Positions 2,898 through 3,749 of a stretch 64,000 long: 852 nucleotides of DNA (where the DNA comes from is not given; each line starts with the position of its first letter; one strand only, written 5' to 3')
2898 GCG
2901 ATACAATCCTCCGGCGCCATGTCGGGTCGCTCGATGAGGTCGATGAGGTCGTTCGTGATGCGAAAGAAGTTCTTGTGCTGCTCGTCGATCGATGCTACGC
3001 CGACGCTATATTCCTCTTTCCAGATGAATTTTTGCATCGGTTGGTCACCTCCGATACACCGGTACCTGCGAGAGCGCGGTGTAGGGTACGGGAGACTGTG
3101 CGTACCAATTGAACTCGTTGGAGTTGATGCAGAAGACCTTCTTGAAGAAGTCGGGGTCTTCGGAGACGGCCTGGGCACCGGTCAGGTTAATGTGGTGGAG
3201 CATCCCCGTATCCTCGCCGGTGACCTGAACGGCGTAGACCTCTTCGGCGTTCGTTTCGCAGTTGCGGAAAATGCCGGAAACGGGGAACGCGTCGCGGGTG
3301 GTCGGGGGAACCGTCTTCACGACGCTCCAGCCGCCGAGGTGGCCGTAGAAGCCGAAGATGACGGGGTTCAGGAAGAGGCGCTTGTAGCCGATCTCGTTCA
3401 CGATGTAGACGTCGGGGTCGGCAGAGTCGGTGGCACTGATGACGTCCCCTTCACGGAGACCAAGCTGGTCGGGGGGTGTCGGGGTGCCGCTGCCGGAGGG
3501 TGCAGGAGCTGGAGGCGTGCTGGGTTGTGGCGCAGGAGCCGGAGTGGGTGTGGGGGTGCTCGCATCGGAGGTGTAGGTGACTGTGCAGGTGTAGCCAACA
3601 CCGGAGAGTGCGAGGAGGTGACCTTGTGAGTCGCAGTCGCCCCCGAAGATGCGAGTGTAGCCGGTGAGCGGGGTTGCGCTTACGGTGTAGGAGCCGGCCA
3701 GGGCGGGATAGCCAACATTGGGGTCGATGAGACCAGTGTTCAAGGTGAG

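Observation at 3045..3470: Uncharacterised conserved domain of about 140 aa shared by the C-terminus of the giant protein and the N-terminus of a second secreted protein (50064..51161)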

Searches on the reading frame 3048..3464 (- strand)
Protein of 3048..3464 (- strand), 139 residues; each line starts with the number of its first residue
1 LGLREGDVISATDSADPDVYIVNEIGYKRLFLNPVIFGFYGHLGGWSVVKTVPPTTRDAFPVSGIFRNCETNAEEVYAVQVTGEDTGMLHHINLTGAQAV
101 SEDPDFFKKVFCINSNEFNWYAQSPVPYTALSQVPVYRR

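Call 7: find_homologous_proteins(query=window:3048-3464:-)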
Query seq(139 aa) (139 aa): 178 proteins with E <= 0.001 among 185 candidates; the best 120 are listed.
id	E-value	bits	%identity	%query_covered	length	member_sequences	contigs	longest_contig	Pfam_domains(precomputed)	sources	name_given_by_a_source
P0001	1.3e-61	225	72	99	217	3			-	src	-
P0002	1.1e-60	222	71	100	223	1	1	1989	-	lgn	-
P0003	1.3e-60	222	71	99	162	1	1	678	-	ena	-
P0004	7.9e-60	219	69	100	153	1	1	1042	-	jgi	jgi:hypothetical protein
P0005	1.5e-59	218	68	100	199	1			-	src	-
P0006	1.5e-59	218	70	99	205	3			-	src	-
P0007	3.8e-59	217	66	100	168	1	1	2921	-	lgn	-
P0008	5.1e-59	216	69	99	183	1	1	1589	-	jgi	jgi:hypothetical protein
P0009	5.3e-58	213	69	99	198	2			-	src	-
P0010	5.9e-58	213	65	99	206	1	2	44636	-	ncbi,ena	ncbi:MAG: hypothetical protein AAB864_00970 [Patescibacteria group bacterium]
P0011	1.8e-57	211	68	99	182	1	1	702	-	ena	-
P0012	2.3e-57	211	68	99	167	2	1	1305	-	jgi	jgi:hypothetical protein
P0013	1.2e-56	209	67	99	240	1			-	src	-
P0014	1.3e-56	209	66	100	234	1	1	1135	-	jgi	jgi:hypothetical protein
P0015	1.4e-56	209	68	94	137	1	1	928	-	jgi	jgi:hypothetical protein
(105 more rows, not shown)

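Call 9: search_solved_structures(query=window:3048-3464:-, max_evalue=10)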
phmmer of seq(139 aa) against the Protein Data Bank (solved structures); distinct sequences matched with E-value up to 10: 4.
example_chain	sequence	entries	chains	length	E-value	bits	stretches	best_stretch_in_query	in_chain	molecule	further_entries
1th8_B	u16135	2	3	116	0.027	17.9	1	36-83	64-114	Anti-sigma F factor antagonist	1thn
1tid_B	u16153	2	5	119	0.028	17.8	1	36-83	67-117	Anti-sigma F factor antagonist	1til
4o1k_A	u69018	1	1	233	0.64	13.4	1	97-124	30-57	Carbonic anhydrase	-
7pkt_j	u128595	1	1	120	1.3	12.4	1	36-70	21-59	uL14m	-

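Call 20: predict_structure(alignment_id=A1)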
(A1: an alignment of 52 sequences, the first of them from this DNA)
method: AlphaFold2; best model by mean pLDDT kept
length: 139 residues; sequences in the alignment: 52
mean_pLDDT: 94.5   pTM: 0.86
mean pLDDT of the five models: 94.5, 94.2, 93.4, 92.9, 92.6
residues with pLDDT >= 90: 126; 70-90: 13; 50-70: 0; < 50: 0
segments of 3 or more residues with pLDDT < 50: none
pLDDT, mean of each block of 10 residues (from residue 1): 91 88 96 95 92 94 97 96 94 98 97 97 98 89
secondary structure, 60 per line:
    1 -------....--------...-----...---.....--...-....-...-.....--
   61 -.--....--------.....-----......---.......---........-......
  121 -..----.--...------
elements in order: E8-11 E20-22 E28-30 H34-38 H45-48 E50-52 H54-58 E65-68 E77-81 E87-92 H96-102 H106-109 E110-113 H115-120

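Call 28: fold_search(model_id=the predicted structure, library=pdb)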
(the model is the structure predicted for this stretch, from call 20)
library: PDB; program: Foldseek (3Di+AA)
matches with E <= 10: 106; with E <= 0.001: 0
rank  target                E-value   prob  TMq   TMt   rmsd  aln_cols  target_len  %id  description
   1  7np7_B1               1.1e-01  0.25  0.29  0.11  14.2       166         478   13  Structure of an intact ESX-5 inner membrane complex, Composite C1 model (released 2021-06-02)
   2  3gr1_F                2.2e+00  0.01  0.13  0.11  13.5       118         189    3  Periplasmic domain of the T3SS inner membrane protein PrgH from S.typhimurium (fragment 170-392) (released 2009-05-19)
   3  7mq8_L7               2.6e+00  0.01  0.13  0.11  14.8       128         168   12  Cryo-EM structure of the human SSU processome, state pre-A1 (released 2021-09-22)
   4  4z94_G                2.7e+00  0.01  0.12  0.08  20.6        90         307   10  Actin Complex With a Chimera of Tropomodulin-1 and Leiomodin-1 Actin-Binding Site 2 (released 2015-10-21)
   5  4goq_A                2.9e+00  0.05  0.19  0.23   5.0        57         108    7  Crystal structure of a DUF1491 family protein (CC_1065) from Caulobacter crescentus CB15 at 1.87 A resolution (released 2012-09-19)
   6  6szq_E                3.1e+00  0.02  0.15  0.10  11.7        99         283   15  Crystal structure of human DDAH-1 (released 2019-12-25)
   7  6szq_A                3.3e+00  0.02  0.15  0.10  11.7       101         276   15  Crystal structure of human DDAH-1 (released 2019-12-25)
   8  1mdu_A                3.3e+00  0.01  0.13  0.15   9.7        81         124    9  Crystal structure of the chicken actin trimer complexed with human gelsolin segment 1 (GS-1) (released 2003-01-07)
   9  4pkh_G                3.3e+00  0.01  0.13  0.13  23.3        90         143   10  Complex of ADP-actin With the N-terminal Actin-Binding Domain of Tropomodulin (released 2014-07-30)
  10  4goq_D                3.5e+00  0.04  0.19  0.23   5.0        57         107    7  Crystal structure of a DUF1491 family protein (CC_1065) from Caulobacter crescentus CB15 at 1.87 A resolution (released 2012-09-19)
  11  1yag_G                3.5e+00  0.01  0.13  0.14   9.6        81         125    7  STRUCTURE OF THE YEAST ACTIN-HUMAN GELSOLIN SEGMENT 1 COMPLEX (released 1999-10-09)
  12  7ls2_t                3.7e+00  0.02  0.20  0.16  14.7       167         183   10  80S ribosome from mouse bound to eEF2 (Class I) (released 2021-11-03)
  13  2ci3                  4.0e+00  0.02  0.16  0.10  11.7        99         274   16  Crystal Structure of Dimethylarginine dimethylaminohydrolase crystal form I (released 2006-05-17)
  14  3ffk_D                4.0e+00  0.01  0.13  0.07  12.2        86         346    9  Crystal structure of human Gelsolin domains G1-G3 bound to Actin (released 2009-10-06)
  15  9kzu_SH               4.0e+00  0.01  0.11  0.10  17.2       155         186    8  Cryo-EM structure of the HCV IRES-dependently initiated CMV-stalled 80S ribosome (non-rotated state) in complexed wit (released 2025-12-03)
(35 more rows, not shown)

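Call 29: search_protein_representatives(alignment_id=A1)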
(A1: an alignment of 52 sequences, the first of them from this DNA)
Query: 52 sequences, 259 profile positions. Proteins with E-value up to 0.001 (for the whole library): 1397; up to 1e-10: 1101; up to 1e-30: 339. The best 150 are listed.
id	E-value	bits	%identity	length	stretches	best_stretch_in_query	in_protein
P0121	4.6e-109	380.3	-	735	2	29-195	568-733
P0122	1.4e-97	342.7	-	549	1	26-248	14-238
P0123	8.5e-97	340.1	-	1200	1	22-245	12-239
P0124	1.5e-96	339.4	-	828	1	23-242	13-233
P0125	3.1e-93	328.5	-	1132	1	22-203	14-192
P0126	1.6e-92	326.1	-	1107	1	23-244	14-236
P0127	1.5e-91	323.0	-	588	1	29-213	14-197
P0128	2.0e-91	322.5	-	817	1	17-240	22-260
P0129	1.3e-90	319.9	-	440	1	29-222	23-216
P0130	2.4e-90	319.0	-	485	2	49-211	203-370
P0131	2.7e-90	318.8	-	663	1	32-237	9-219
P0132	5.2e-90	317.9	-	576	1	32-217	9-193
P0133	2.0e-89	316.0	-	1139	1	24-244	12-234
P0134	3.1e-88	312.1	-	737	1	35-231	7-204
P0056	3.3e-88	312.0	-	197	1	31-206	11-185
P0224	2.1e-79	283.1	-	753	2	48-205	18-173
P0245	7.5e-78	278.1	-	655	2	47-206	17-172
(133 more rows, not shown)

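Call 34: search_protein_families(library=pfam, alignment_id=A2, max_evalue=0.001)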
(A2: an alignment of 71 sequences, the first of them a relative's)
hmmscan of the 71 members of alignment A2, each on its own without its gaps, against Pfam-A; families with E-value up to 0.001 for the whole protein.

A. member 1, P0121 (735 aa): 1 family
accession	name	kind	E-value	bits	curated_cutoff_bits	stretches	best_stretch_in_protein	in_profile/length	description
PF13385.13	Laminin_G_3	-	4.4e-13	50.1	27.6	1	234-316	77-151/151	Concanavalin A-like lectin/glucanases superfamily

B. families by the number of members that match (of 71 scanned): 42 families (the first 25 are shown)
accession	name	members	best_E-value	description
PF01471.23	PG_binding_1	7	2.6e-14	Putative peptidoglycan binding domain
PF10342.15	Kre9_KNH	6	2e-19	Kre9/KNH-like N-terminal Ig-like domain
PF00041.27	fn3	5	1.4e-13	Fibronectin type III domain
PF08239.17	SH3_3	3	7.8e-12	Bacterial SH3 domain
PF16656.11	Pur_ac_phosph_N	3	1.8e-09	Purple acid Phosphatase, N-terminal domain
PF13620.12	CarboxypepD_reg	2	1.3e-44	Carboxypeptidase regulatory-like domain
PF18911.6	PKD_4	2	2.2e-10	PKD domain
PF00801.26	PKD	2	9.5e-07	PKD domain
PF00082.27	Peptidase_S8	1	5.9e-54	Subtilase family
PF13365.12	Trypsin_2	1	1.7e-28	Trypsin-like peptidase domain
PF08309.17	LVIVD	1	1.9e-20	LVIVD repeat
PF14307.12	Glyco_tran_WbsX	1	1.2e-19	Glycosyltransferase WbsX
PF17164.10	DUF5122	1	6.4e-19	Domain of unknown function (DUF5122) beta-propeller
PF00089.32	Trypsin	1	1.5e-18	Trypsin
PF01833.30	TIG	1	2e-14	IPT/TIG domain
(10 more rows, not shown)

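Call 35: find_related_loci(query=A1, collection=genome_contigs, flank=3000)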
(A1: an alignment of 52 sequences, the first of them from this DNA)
Query A1 (139 aa) in genome_contigs; peptide patterns used: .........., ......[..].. (x = any residue, [..] = any of these).
394 stretches matched a pattern; 187 encode a relative of the query (tblastn E <= 1e-3); the best 80 are kept; 80 distinct loci.
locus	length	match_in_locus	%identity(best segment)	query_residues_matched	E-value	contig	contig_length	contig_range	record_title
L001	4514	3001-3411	72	2-139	1e-69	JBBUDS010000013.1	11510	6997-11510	MAG: Patescibacteria group bacterium isolate H41-bin092_1 H41_bin092_1_000000000013, whole genome shotgun sequence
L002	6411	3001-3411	72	2-139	4e-69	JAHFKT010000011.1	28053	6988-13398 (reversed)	MAG: Candidatus Yanofskybacteria bacterium isolate nzgw416 NODE_876_length_28054_cov_3.295171, whole genome shotgun sequ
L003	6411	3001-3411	72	2-139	3e-69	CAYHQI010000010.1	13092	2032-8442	MAG TPA_asm: uncultured Candidatus Saccharibacteria bacterium isolate ERP119705_co15_11 genome assembly, contig: NODE_53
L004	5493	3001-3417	68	1-139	5e-67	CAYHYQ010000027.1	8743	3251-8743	MAG TPA_asm: uncultured Candidatus Saccharibacteria bacterium isolate ERP119705_co17_36 genome assembly, contig: NODE_12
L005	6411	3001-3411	69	2-139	5e-67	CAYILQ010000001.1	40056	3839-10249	MAG TPA_asm: uncultured Candidatus Saccharibacteria bacterium isolate ERP119705_co24_158 genome assembly, contig: NODE_8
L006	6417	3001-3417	69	2-139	5e-67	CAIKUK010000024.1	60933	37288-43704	MAG: Candidatus Yanofskybacteria bacterium isolate LJ-13-9m_bin-277 genome assembly, contig: bin-277:24/24, whole genome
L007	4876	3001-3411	70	2-139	5e-67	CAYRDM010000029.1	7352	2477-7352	MAG TPA_asm: uncultured Candidatus Saccharibacteria bacterium isolate SRP193066_co2_445 genome assembly, contig: NODE_52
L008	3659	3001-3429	69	1-139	3e-67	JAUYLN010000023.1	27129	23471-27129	MAG: bacterium isolate C24_metabat.bin.36 C24_k141_630813, whole genome shotgun sequence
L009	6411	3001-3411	70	2-139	8e-67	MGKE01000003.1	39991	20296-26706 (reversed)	MAG: Candidatus Yanofskybacteria bacterium RIFCSPLOWO2_01_FULL_39_28 rifcsplowo2_01_scaffold_1167, whole genome shotgun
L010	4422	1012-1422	69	2-139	1e-66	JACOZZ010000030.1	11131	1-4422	MAG: Candidatus Yanofskybacteria bacterium isolate NC_groundwater_218_Ag_S-0.1um_43_10 S4_GD2017_2_S1_scaffold_4369, who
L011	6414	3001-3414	70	2-139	1e-66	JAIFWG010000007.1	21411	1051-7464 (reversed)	MAG: Candidatus Parcubacteria bacterium isolate viral-cat_41_14 PAFVLPS_2018_scaffold_19815, whole genome shotgun sequen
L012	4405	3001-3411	70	2-139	3e-66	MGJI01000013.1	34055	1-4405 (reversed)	MAG: Candidatus Yanofskybacteria bacterium RIFCSPHIGHO2_01_FULL_44_17 rifcsphigho2_01_scaffold_2067, whole genome shotgu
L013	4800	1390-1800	70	2-139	2e-66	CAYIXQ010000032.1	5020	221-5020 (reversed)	MAG TPA_asm: uncultured Candidatus Saccharibacteria bacterium isolate ERP119705_co6_804 genome assembly, contig: NODE_28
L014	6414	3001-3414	68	1-139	2e-66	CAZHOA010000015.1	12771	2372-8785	MAG TPA_asm: uncultured Candidatus Saccharibacteria bacterium isolate SRP193066_co2_442 genome assembly, contig: NODE_25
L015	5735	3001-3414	69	2-139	2e-66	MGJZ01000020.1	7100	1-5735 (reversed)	MAG: Candidatus Yanofskybacteria bacterium RIFCSPHIGHO2_02_FULL_50_12 rifcsphigho2_02_scaffold_37293, whole genome shotg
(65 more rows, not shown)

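Call 49: search_protein_families(library=phrogs, proteins=[window:3048-3464:-], max_evalue=1)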
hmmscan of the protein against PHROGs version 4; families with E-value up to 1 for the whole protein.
seq(139 aa): 0 families

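Call 67: search_protein_families(library=pfam, proteins=[P0224, P0245, P0130], max_evalue=1)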
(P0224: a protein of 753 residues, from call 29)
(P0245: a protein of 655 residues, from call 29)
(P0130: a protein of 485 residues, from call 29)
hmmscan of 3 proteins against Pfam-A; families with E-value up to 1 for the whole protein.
P0224 (753 aa): 6 families
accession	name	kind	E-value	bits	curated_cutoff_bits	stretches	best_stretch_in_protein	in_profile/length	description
PF16656.11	Pur_ac_phosph_N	-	1e-10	42.4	30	2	342-428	3-93/93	Purple acid Phosphatase, N-terminal domain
PF00041.27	fn3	-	0.00082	20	25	0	339-416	2-73/84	Fibronectin type III domain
PF13688.12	Reprolysin_5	-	0.011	16.4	27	1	562-720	27-161/196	Metallo-peptidase family M12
PF13582.12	Reprolysin_3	-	0.013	16.4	22.4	1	655-715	85-122/123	Metallo-peptidase family M12B Reprolysin-like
PF16655.11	PhoD_N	-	0.047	14.7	30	0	395-415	62-82/90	PhoD-like phosphatase, N-terminal domain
PF22065.2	Cep192_D7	-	0.12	12.6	27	1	87-159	12-84/125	Cep192 domain 7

P0245 (655 aa): 2 families
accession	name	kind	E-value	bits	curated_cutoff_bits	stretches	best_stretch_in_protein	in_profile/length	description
PF13688.12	Reprolysin_5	-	0.0059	17.3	27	1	309-456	8-155/196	Metallo-peptidase family M12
PF00340.25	IL1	-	0.13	12.3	25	1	240-293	48-100/119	Interleukin-1 / 18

P0130 (485 aa): 1 family
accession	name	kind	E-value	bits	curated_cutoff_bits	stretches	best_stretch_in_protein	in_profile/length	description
PF00963.24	Cohesin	-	2.5e-05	24.9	24.1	1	35-153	11-128/139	Cohesin domain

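Call 82: find_related_loci(query=A1, collection=viral_contigs, flank=6000)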
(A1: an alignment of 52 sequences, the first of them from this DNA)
Query A1 (139 aa) in viral_contigs; peptide patterns used: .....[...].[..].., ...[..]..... (x = any residue, [..] = any of these).
128 stretches matched a pattern; 1 encode a relative of the query (tblastn E <= 1e-3); 1 distinct loci.
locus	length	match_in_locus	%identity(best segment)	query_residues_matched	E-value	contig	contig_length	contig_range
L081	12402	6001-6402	57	2-139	3e-49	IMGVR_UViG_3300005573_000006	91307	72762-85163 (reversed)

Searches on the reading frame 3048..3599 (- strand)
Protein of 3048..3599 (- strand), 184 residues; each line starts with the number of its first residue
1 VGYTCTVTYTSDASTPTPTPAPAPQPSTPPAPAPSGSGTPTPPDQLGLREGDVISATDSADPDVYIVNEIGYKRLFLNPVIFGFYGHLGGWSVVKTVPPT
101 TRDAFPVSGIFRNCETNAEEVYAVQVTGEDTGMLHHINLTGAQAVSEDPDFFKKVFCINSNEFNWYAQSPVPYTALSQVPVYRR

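Call 6: search_protein_families(library=pfam, proteins=[window:3048-3599:-], max_evalue=1)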
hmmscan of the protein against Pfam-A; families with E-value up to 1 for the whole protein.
window:3048-3599:- (184 aa): 1 family
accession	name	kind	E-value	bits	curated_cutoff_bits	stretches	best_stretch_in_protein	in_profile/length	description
PF07653.23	SH3_2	-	0.22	11.7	21.8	1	39-65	9-36/55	Variant SH3 domain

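Call 8: search_protein_families(library=ncbifam, proteins=[window:3048-3599:-], max_evalue=1)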
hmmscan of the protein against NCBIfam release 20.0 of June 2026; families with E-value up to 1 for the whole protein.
window:3048-3599:- (184 aa): 0 families
